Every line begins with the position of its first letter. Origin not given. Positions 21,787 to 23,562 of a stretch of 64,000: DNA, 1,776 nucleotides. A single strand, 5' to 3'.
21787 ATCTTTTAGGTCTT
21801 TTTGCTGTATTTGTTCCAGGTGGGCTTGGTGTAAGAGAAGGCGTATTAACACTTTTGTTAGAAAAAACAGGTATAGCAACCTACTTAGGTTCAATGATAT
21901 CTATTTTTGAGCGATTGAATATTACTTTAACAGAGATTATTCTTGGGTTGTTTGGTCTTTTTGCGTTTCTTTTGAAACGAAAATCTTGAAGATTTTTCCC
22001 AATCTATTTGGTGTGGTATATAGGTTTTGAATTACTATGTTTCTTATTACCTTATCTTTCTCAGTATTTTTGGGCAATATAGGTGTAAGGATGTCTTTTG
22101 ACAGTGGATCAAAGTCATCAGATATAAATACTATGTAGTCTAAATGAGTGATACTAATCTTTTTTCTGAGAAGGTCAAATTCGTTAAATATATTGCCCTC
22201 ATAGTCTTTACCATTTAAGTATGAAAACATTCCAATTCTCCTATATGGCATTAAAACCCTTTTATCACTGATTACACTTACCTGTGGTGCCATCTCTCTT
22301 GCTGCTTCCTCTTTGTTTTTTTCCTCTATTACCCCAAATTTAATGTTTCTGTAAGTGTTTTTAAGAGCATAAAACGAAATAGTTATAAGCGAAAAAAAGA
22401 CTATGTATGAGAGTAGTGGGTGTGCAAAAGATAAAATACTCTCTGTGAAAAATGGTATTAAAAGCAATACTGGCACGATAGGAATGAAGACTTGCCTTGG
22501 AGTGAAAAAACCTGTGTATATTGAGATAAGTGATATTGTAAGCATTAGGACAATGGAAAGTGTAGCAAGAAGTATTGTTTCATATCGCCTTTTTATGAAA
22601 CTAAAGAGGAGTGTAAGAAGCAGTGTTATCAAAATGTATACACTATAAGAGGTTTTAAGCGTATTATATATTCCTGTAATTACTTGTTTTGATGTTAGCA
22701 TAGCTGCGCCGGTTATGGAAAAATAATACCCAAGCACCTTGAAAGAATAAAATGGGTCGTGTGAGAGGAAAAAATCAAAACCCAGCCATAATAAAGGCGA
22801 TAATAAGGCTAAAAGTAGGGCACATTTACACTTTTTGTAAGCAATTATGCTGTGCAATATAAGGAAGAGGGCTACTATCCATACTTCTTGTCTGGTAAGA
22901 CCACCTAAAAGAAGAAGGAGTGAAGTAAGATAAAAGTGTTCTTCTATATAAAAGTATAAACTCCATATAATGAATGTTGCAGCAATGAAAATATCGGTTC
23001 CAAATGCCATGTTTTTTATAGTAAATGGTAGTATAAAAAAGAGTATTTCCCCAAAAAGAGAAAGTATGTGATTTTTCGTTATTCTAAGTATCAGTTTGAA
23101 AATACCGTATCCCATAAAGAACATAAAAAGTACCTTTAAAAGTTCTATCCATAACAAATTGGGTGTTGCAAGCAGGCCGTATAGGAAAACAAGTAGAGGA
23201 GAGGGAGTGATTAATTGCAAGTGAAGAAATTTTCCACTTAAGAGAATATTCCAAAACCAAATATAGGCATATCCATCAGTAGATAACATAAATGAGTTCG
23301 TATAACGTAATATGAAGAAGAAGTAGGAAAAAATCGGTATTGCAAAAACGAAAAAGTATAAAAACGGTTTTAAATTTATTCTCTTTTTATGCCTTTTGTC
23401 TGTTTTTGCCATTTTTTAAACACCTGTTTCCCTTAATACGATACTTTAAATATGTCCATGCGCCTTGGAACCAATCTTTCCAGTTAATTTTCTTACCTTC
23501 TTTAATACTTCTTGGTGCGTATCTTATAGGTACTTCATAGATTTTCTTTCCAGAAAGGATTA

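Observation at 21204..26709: Arn-like lipid-linked glycosylation cluster built around UDP-xylose rather than Ara4N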

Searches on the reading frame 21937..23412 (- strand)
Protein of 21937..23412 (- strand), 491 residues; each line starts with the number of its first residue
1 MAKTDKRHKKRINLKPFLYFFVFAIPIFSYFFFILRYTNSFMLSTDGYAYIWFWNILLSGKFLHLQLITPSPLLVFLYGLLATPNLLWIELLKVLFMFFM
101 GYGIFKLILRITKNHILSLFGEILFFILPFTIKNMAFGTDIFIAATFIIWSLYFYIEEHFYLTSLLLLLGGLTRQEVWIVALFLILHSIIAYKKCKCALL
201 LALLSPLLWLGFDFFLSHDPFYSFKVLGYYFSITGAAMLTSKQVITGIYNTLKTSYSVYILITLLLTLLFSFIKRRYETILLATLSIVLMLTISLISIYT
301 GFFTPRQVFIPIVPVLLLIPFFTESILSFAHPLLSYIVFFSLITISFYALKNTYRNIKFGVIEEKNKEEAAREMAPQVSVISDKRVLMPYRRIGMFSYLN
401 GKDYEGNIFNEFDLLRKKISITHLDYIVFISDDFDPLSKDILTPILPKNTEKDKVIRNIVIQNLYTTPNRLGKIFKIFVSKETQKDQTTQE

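Call 3: search_protein_families(library=pfam, proteins=[window:21937-23412:-], max_evalue=0.01)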
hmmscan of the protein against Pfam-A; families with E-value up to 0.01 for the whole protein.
window:21937-23412:- (491 aa): 0 families

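Call 4: search_protein_families(library=ncbifam, proteins=[window:21937-23412:-], max_evalue=0.01)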
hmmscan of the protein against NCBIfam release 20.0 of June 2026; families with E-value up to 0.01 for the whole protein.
window:21937-23412:- (491 aa): 0 families

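Call 7: search_solved_structures(query=window:21937-23412:-, max_evalue=10)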
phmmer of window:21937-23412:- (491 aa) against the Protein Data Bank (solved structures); distinct sequences matched with E-value up to 10: 0.

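Call 8: find_homologous_proteins(query=window:21937-23412:-, max_evalue=0.001)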
Query window:21937-23412:- (491 aa): 6 proteins with E <= 0.001 among 8000 candidates.
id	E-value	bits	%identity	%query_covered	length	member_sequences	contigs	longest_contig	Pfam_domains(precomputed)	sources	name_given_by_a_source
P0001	0.0e+0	1044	98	100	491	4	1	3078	-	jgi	-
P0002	4.5e-168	578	58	98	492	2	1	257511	-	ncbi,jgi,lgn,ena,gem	-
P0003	3.4e-161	556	53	99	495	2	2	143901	-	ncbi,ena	-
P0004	6.4e-126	439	46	97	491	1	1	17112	-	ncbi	-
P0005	2.7e-121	424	46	99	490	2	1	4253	-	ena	-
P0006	7.5e-120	419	45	96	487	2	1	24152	-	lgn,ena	-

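Call 12: find_encoding_contigs(protein=P0002, flank=10000, max_places=3)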
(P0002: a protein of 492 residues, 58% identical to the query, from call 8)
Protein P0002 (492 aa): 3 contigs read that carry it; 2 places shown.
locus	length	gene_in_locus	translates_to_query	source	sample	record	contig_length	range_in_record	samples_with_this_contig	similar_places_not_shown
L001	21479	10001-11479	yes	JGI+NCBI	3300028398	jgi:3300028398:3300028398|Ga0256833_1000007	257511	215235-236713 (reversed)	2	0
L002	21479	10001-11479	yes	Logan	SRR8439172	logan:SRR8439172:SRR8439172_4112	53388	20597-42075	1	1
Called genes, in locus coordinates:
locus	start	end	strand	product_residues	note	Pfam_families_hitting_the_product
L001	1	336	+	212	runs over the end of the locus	PF04367:DUF502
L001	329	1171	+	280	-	PF00571:CBS, PF03471:CorC_HlyC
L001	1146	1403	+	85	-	PF02700:PurS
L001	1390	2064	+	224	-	PF13507:GATase_5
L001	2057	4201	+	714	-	PF18072:FGAR-AT_linker, PF00586:AIRS, PF02769:AIRS_C, PF00586:AIRS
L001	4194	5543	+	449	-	PF13522:GATase_6, PF13537:GATase_7, PF00156:Pribosyltran (weak)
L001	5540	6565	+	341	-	PF02540:NAD_synthase (weak), PF03054:tRNA_Me_trans, PF06508:QueC (faint), PF20258:tRNA_Me_trans_C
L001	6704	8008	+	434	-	PF03446:NAD_binding_2 (faint), PF03721:UDPG_MGDP_dh_N, PF03807:F420_oxidored (faint), PF00984:UDPG_MGDP_dh, PF03720:UDPG_MGDP_dh_C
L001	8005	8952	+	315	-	PF01073:3Beta_HSD, PF01370:Epimerase, PF02719:Polysacc_synt_2 (faint), PF04321:RmlD_sub_bind, PF07993:NAD_binding_4 (faint), PF16363:GDP_Man_Dehyd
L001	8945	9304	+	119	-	PF00892:EamA (weak), PF00893:Multi_Drug_Res (weak)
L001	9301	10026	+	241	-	PF00535:Glycos_transf_2, PF10111:Glyco_tranf_2_2 (weak), PF13641:Glyco_tranf_2_3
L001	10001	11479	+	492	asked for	-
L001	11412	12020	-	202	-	PF03706:LPG_synthase_TM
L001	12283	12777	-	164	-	PF00293:NUDIX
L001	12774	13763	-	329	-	PF02729:OTCace_N, PF00185:OTCace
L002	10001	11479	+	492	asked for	-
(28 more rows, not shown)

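Call 13: find_encoding_contigs(protein=P0004, flank=10000, max_places=2)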
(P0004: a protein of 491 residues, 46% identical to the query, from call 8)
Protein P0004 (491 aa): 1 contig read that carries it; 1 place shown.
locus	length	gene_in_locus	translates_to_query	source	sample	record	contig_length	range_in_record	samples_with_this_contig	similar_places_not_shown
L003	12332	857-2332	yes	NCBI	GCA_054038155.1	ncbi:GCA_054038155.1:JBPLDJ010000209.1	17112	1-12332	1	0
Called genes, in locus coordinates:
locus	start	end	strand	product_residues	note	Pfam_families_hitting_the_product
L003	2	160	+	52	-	?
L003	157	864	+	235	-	PF00535:Glycos_transf_2, PF10111:Glyco_tranf_2_2 (weak), PF13641:Glyco_tranf_2_3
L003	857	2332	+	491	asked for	-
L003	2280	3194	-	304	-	PF03706:LPG_synthase_TM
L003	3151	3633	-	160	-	PF00293:NUDIX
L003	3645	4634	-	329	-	PF02729:OTCace_N, PF00185:OTCace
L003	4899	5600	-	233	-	PF20208:ARPP-1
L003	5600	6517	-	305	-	PF01112:Asparaginase_2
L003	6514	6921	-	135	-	PF00334:NDK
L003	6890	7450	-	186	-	PF01558:POR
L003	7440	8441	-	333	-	PF00037:Fer4 (faint), PF12837:Fer4_6 (faint), PF13237:Fer4_10 (weak), PF14697:Fer4_21 (faint), PF12838:Fer4_7 (weak), PF13187:Fer4_9 (weak), PF02775:TPP_enzyme_C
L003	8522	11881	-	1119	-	PF00990:GGDEF, PF13191:AAA_16, PF13401:AAA_22 (weak), PF13424:TPR_12 (faint), PF17874:TPR_MalT (faint), PF07719:TPR_2 (faint), PF13181:TPR_8 (faint), PF13374:TPR_10 (faint), +1 more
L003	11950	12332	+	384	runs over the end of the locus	PF00285:Citrate_synt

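Call 14: find_encoding_contigs(protein=P0006, flank=10000, max_places=2)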
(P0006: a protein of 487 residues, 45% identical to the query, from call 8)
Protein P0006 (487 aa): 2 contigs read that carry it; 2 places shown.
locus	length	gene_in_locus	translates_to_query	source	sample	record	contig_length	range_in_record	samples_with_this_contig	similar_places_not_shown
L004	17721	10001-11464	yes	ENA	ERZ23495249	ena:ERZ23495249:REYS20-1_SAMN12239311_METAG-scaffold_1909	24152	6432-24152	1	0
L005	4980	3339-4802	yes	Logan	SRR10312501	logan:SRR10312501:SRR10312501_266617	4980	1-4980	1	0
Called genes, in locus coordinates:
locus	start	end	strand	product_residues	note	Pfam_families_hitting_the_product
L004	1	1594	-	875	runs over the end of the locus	PF00133:tRNA-synt_1, PF09334:tRNA-synt_1g, PF13603:tRNA-synt_1_2 (weak), PF08264:Anticodon_1, PF10458:Val_tRNA-synt_C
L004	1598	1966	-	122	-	-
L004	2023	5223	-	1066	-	PF00211:Guanylate_cyc (faint), PF13191:AAA_16, PF00515:TPR_1 (faint), PF07719:TPR_2 (faint), PF13374:TPR_10 (faint), PF13424:TPR_12 (faint)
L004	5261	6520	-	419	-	PF00330:Aconitase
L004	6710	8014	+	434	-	PF03446:NAD_binding_2 (faint), PF03721:UDPG_MGDP_dh_N, PF03807:F420_oxidored (faint), PF00984:UDPG_MGDP_dh, PF03720:UDPG_MGDP_dh_C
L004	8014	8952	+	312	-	PF00106:adh_short (faint), PF01073:3Beta_HSD (faint), PF01370:Epimerase, PF04321:RmlD_sub_bind, PF07993:NAD_binding_4 (faint), PF16363:GDP_Man_Dehyd, PF02719:Polysacc_synt_2 (weak)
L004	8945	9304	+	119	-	PF00892:EamA, PF00893:Multi_Drug_Res (weak)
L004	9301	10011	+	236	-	PF00535:Glycos_transf_2, PF10111:Glyco_tranf_2_2, PF13641:Glyco_tranf_2_3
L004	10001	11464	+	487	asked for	-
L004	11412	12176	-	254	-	PF03706:LPG_synthase_TM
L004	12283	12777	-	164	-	PF00293:NUDIX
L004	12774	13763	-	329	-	PF02729:OTCace_N, PF00185:OTCace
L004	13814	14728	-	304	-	PF20208:ARPP-1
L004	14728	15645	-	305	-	PF01112:Asparaginase_2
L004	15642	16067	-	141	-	PF00334:NDK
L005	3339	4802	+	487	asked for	-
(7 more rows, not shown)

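Call 15: find_encoding_contigs(protein=P0003, flank=10000, max_places=2)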
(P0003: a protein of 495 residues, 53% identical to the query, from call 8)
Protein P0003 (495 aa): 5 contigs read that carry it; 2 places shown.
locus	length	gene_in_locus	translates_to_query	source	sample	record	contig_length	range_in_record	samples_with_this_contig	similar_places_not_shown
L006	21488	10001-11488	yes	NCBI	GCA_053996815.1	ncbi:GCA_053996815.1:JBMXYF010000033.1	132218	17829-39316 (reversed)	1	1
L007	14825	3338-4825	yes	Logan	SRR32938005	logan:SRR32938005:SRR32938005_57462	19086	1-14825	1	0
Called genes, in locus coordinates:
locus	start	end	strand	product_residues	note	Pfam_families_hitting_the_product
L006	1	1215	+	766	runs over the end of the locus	PF03415:Peptidase_C11, PF06119:NIDO (faint), PF18962:Por_Secre_tail (weak)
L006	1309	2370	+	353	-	PF02690:Na_Pi_cotrans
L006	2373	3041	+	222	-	PF01895:PhoU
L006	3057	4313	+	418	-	-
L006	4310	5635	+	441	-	PF03951:Gln-synt_N, PF00120:Gln-synt_C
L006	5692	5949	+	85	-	PF01016:Ribosomal_L27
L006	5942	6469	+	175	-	-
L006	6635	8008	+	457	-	PF03446:NAD_binding_2 (faint), PF03721:UDPG_MGDP_dh_N, PF03807:F420_oxidored (faint), PF00984:UDPG_MGDP_dh, PF03720:UDPG_MGDP_dh_C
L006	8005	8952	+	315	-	PF01073:3Beta_HSD (weak), PF01370:Epimerase, PF02719:Polysacc_synt_2 (faint), PF04321:RmlD_sub_bind, PF07993:NAD_binding_4 (faint), PF16363:GDP_Man_Dehyd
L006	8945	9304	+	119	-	PF00892:EamA, PF00893:Multi_Drug_Res (weak)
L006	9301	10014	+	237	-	PF00535:Glycos_transf_2, PF10111:Glyco_tranf_2_2 (weak), PF13641:Glyco_tranf_2_3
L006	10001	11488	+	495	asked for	-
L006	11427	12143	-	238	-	PF03706:LPG_synthase_TM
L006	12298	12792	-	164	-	PF00293:NUDIX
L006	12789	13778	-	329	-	PF02729:OTCace_N, PF00185:OTCace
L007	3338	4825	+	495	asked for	-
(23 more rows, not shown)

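Call 17: find_related_loci(query=A1, collection=genome_contigs, flank=10000)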
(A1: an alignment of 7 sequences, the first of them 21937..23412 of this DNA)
Query A1 (491 aa) in genome_contigs; peptide patterns used: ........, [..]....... (x = any residue, [..] = any of these).
49 stretches matched a pattern; 3 encode a relative of the query (tblastn E <= 1e-3); 3 distinct loci.
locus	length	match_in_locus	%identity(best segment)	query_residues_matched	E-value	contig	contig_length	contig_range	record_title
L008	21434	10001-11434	58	13-490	8e-163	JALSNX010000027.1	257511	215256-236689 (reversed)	MAG: candidate division WOR-3 bacterium isolate 356-284_metabat1_scaf2bin.077 356-284_scaffold_7_c1, whole genome shotgu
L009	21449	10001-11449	46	6-491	6e-130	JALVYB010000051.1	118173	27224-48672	MAG: candidate division WOR-3 bacterium isolate M10_metabat2_scaf2bin.168 M10_NODE_28_length_118173_cov_5.128755, whole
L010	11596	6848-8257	45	19-491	1e-116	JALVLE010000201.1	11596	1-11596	MAG: candidate division WOR-3 bacterium isolate A1_metabat2_scaf2bin.263 A1_NODE_2779_length_11596_cov_2.483041, whole g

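Call 18: predict_structure(alignment_id=A1)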
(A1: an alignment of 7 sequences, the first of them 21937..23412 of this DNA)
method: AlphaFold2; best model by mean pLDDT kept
length: 491 residues; sequences in the alignment: 7
mean_pLDDT: 71.3   pTM: 0.77
mean pLDDT of the five models: 71.3, 64.8, 58.5, 42.1, 40.4
residues with pLDDT >= 90: 34; 70-90: 272; 50-70: 111; < 50: 74
segments of 3 or more residues with pLDDT < 50: 1-12, 129-136, 235-240, 242-258, 300-305, 444-457, 481-491
pLDDT, mean of each block of 10 residues (from residue 1): 39 63 72 66 78 85 69 90 81 84 86 81 67 51 86 91 94 85 86 84 91 86 72 50 47 45 59 64 78 62 54 72 66 74 73 69 81 84 82 86 78 72 81 64 47 44 75 72 39 33
secondary structure, 60 per line:
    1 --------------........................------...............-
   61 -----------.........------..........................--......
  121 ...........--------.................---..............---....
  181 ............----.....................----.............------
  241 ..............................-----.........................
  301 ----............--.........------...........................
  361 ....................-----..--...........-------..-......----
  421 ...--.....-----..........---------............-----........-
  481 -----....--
elements in order: H15-38 H45-59 H72-80 H87-112 H115-131 H140-156 H160-173 H177-192 H197-217 H222-234 H241-270 H276-300 H305-316 H319-327 H334-380 H390-400 H411-416 E426-430 H436-445 H455-458 E459-466 E472-479 H486-489

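Call 21: search_protein_representatives(alignment_id=A1)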
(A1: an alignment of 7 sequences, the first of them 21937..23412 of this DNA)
Query: 7 sequences, 491 profile positions. Proteins with E-value up to 0.001 (for the whole library): 125; up to 1e-10: 22; up to 1e-30: 2. The best 125 are listed.
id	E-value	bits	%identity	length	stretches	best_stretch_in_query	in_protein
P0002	1.8e-248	841.8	-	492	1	6-491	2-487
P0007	1.9e-57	211.8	-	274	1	213-486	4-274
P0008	2.2e-30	122.4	-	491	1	30-395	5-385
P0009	9.8e-19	84.1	-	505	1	50-436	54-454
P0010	7.2e-16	74.6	-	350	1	155-436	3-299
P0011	6.5e-15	71.4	-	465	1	105-477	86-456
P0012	1.8e-14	70.0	-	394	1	105-343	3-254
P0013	5.0e-14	68.5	-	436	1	70-360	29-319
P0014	1.6e-13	66.9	-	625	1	149-438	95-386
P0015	1.6e-13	66.9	-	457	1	41-328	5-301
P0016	6.1e-13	64.9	-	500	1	21-419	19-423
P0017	8.1e-13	64.5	-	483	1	23-374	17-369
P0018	8.6e-13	64.4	-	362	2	20-181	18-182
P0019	1.5e-12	63.6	-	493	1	43-433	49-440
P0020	1.6e-12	63.5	-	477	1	11-365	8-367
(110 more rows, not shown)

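Call 24: search_protein_families(library=pfam, alignment_id=A2, max_evalue=0.01)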
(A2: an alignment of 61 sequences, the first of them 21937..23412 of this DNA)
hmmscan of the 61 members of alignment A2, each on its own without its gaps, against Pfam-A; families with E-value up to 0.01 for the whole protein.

A. member 1, window:21937-23412:- (491 aa): 0 families

B. families by the number of members that match (of 61 scanned): 26 families (the first 25 are shown)
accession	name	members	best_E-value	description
PF13231.12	PMT_2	4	2.8e-05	Dolichyl-phosphate-mannose-protein mannosyltransferase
PF14559.12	TPR_19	2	2.7e-20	Tetratricopeptide repeat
PF13428.12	TPR_14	2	1.1e-13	Tetratricopeptide repeat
PF00515.34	TPR_1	1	2.3e-38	Tetratricopeptide repeat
PF07719.23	TPR_2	1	4e-32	Tetratricopeptide repeat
PF13414.12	TPR_11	1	3.2e-30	TPR repeat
PF13431.12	TPR_17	1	1.2e-22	Tetratricopeptide repeat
PF13181.12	TPR_8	1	6.2e-22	Tetratricopeptide repeat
PF13432.12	TPR_16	1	2.6e-20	Tetratricopeptide repeat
PF13424.12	TPR_12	1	5.6e-17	Tetratricopeptide repeat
PF13374.12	TPR_10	1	7.2e-07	Tetratricopeptide repeat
PF25063.1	ARM_TT21_C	1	1.6e-06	Tetratricopeptide repeat protein 21 C-terminal ARM domain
PF13371.12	TPR_9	1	2e-05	Tetratricopeptide repeat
PF12895.13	ANAPC3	1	6.2e-05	Anaphase-promoting complex, cyclosome, subunit 3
PF13176.12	TPR_7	1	8.2e-05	Tetratricopeptide repeat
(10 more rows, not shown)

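Call 51: find_encoding_contigs(protein=P0008, flank=8000, max_places=2)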
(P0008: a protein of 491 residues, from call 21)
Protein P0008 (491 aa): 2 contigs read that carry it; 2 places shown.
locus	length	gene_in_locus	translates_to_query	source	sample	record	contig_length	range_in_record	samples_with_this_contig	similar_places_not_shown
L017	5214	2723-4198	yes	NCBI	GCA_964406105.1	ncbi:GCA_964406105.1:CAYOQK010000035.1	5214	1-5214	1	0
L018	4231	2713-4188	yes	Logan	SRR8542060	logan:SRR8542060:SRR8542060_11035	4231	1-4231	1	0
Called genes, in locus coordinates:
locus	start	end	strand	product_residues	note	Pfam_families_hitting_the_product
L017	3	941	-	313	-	?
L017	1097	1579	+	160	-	PF00254:FKBP_C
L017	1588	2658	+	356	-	PF00814:TsaD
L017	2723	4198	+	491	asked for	-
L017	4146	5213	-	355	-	?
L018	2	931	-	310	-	?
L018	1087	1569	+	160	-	PF00254:FKBP_C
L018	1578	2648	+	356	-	PF00814:TsaD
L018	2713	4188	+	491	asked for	-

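Call 68: fold_search(model_id=the predicted structure, library=pdb)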
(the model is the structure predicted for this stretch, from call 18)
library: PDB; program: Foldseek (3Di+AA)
matches with E <= 10: 102; with E <= 0.001: 12
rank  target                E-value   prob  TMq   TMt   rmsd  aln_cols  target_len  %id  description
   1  7oci_F                2.3e-05  1.00  0.52  0.42  12.6       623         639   12  Cryo-EM structure of yeast Ost6p containing oligosaccharyltransferase complex (released 2022-02-16)
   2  8age_A                2.5e-05  1.00  0.55  0.45  11.5       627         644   13  Structure of yeast oligosaccharylransferase complex with acceptor peptide bound (released 2022-12-07)
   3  8agc_A                3.1e-05  1.00  0.54  0.41  12.5       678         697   11  Structure of yeast oligosaccharylransferase complex with lipid-linked oligosaccharide and non-acceptor peptide bound (released 2022-12-07)
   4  8b6l_I                4.9e-05  1.00  0.51  0.39  13.0       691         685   12  Subtomogram average of the human Sec61-TRAP-OSTA-translocon (released 2022-12-07)
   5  8agb_A                5.2e-05  1.00  0.53  0.43  12.4       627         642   12  Structure of yeast oligosaccharylransferase complex with lipid-linked oligosaccharide bound (released 2022-12-07)
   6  6c26_A                9.2e-05  1.00  0.50  0.41  12.6       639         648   11  The Cryo-EM structure of a eukaryotic oligosaccharyl transferase complex (released 2018-01-31)
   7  9n9j_I                1.5e-04  1.00  0.58  0.43  10.4       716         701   12  Structure of a GRP94 folding intermediate engaged with a CCDC134- and FKBP11-bound secretory translocon (released 2025-11-19)
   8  6s7o_A                2.0e-04  1.00  0.52  0.41  12.5       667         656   12  Cryo-EM structure of human oligosaccharyltransferase complex OST-A (released 2019-12-18)
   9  9s6t_A                4.3e-04  1.00  0.46  0.47   9.5       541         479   11  Ternary cryo-EM structure of chicken ALG12 with Dol25-PP-GlcNAc2Man7, Dol25-P-Man, and Fab (released 2026-03-18)
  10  6s7t_A                5.3e-04  1.00  0.56  0.42  11.8       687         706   11  Cryo-EM structure of human oligosaccharyltransferase complex OST-B (released 2019-12-18)
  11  5ogl_A                5.5e-04  1.00  0.47  0.35   9.3       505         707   11  Structure of bacterial oligosaccharyltransferase PglB in complex with an acceptor peptide and an lipid-linked oligosac (released 2017-10-25)
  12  9s6s_A                5.8e-04  1.00  0.44  0.41  10.4       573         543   10  Ternary cryo-EM structure of human ALG9 with Dol25-PP-GlcNAc2Man6, Dol25-P-Man and Fab (released 2026-03-18)
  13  7zlh_A                1.9e-03  1.00  0.49  0.39  10.0       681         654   12  Cryo-EM structure of C-mannosyltransferase CeDPY19, in apo state, bound to CMT2-Fab and anti-Fab nanobody (released 2023-01-11)
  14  3rce_A                2.5e-03  1.00  0.44  0.34  10.9       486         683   14  Bacterial oligosaccharyltransferase PglB (released 2011-06-15)
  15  7zli_A                3.1e-03  1.00  0.51  0.40   9.9       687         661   11  Cryo-EM structure of C-mannosyltransferase CeDPY19, in complex with Dol25-P-Man and bound to CMT2-Fab and anti-Fab nan (released 2023-01-11)
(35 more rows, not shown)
